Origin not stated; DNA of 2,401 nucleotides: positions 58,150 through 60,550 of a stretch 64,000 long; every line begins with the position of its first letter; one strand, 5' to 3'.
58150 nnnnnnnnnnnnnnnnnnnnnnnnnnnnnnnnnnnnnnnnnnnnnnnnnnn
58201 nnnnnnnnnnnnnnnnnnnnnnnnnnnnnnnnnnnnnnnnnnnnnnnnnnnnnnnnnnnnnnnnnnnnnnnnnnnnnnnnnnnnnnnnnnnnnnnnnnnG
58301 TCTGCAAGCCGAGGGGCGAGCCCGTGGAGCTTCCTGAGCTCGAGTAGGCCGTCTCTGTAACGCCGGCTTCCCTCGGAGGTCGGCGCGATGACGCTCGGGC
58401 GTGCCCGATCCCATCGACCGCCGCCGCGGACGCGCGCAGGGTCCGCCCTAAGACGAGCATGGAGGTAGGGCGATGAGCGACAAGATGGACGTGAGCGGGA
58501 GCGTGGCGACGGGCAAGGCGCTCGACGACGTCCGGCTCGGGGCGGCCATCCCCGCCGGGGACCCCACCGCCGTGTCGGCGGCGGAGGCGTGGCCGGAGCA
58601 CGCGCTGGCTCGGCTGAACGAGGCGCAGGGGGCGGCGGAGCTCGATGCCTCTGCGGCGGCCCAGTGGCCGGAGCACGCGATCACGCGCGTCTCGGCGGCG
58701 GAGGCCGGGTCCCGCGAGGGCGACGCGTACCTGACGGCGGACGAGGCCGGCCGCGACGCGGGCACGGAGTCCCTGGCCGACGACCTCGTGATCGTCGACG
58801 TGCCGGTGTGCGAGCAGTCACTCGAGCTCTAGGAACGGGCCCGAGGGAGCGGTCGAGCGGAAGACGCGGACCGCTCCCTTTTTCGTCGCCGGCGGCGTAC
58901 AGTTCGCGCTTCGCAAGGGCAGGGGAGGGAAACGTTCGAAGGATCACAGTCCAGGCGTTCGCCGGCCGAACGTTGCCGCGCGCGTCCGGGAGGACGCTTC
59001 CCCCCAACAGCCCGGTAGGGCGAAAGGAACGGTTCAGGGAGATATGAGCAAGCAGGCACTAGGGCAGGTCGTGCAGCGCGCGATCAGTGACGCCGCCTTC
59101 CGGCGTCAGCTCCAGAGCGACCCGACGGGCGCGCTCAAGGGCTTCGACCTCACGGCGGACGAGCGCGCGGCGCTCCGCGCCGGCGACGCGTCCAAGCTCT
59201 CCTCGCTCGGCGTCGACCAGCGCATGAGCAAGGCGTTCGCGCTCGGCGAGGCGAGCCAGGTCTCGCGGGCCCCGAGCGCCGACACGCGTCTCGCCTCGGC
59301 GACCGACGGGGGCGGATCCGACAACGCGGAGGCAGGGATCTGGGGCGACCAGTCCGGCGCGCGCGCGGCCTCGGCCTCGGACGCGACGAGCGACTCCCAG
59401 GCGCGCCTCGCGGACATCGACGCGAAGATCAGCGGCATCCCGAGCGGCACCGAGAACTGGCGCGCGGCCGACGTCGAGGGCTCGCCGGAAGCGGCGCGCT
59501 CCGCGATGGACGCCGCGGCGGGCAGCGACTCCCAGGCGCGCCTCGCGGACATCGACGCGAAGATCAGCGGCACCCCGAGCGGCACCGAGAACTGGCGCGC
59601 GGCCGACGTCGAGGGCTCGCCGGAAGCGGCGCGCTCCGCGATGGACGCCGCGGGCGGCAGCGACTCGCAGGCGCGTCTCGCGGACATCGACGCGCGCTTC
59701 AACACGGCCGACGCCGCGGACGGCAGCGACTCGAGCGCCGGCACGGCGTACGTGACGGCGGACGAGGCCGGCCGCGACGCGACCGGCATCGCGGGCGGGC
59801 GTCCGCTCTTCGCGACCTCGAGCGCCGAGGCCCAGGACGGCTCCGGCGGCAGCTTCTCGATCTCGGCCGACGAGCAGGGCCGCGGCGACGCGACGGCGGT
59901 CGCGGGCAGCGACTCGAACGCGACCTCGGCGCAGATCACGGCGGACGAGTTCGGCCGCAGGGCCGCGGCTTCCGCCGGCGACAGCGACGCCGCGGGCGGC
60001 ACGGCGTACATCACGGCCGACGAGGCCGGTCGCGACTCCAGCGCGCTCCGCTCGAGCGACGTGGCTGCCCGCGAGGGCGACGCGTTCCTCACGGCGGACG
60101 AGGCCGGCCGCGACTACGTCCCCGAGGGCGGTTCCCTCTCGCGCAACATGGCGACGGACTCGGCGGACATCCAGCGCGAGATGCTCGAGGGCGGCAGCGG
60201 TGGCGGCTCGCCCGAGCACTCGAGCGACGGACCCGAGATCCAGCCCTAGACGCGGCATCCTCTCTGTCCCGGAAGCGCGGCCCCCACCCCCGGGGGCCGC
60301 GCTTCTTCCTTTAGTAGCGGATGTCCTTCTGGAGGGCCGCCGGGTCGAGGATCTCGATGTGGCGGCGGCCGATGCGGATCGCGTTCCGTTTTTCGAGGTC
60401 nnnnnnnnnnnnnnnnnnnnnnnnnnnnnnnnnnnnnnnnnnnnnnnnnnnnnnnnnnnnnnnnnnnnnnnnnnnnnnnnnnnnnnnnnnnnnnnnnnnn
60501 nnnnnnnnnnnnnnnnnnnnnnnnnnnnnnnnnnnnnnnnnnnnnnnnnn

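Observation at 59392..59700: Near-perfect 135-bp tandem repeat (about 2.3 copies) inside the NHLP-leader-like gene. It suggests recent expansion or copy-number-variable modules.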

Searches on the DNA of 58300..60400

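Call 62: search_rna_families(source=window, start=58300, end=60400, threshold=evalue, max_evalue=1)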
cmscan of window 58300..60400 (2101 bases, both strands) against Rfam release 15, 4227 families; matches with E-value up to 1: 0.
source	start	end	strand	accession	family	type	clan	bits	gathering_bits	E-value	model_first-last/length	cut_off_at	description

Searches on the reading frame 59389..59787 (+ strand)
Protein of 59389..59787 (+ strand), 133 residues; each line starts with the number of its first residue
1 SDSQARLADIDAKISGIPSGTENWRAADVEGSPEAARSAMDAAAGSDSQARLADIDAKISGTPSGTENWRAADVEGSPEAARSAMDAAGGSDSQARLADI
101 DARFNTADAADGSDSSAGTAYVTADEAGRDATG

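Call 67: find_homologous_proteins(query=window:59389-59787:+, max_evalue=0.01)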
Query seq(133 aa): 228 candidates shared short words with the query, none scored E <= 0.01.
